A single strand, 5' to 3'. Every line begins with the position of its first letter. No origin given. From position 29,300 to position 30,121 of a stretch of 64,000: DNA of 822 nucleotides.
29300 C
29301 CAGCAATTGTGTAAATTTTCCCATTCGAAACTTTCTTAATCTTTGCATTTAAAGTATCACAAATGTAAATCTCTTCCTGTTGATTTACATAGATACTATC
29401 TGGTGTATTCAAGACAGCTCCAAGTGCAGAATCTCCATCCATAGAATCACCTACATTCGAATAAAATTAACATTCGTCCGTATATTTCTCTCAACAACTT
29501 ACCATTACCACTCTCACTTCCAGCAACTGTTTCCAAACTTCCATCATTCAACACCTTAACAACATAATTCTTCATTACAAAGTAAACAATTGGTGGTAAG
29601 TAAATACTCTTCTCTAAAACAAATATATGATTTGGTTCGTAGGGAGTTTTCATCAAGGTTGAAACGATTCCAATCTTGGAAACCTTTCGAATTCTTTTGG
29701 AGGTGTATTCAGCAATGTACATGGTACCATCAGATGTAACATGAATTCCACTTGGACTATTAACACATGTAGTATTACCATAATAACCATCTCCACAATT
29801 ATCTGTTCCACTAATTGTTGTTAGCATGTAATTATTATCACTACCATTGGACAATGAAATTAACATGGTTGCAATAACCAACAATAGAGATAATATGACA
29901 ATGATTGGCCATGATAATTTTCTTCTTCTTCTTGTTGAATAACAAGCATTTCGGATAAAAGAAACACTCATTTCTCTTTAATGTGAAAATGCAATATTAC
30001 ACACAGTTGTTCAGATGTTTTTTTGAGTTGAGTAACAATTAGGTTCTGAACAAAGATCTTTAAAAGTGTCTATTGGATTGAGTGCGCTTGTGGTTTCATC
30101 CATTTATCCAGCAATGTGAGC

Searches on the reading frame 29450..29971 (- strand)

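Call 68: search_protein_families(library=pfam, proteins=[window:29450-29971:-], max_evalue=0.001)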
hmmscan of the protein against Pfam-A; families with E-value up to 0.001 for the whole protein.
window:29450-29971:- (174 aa): 1 family
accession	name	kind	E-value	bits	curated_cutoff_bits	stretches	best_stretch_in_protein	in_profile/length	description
PF25021.1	TEN_NHL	-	1.6e-08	34.3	27.1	1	56-109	127-178/357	Teneurin NHL domain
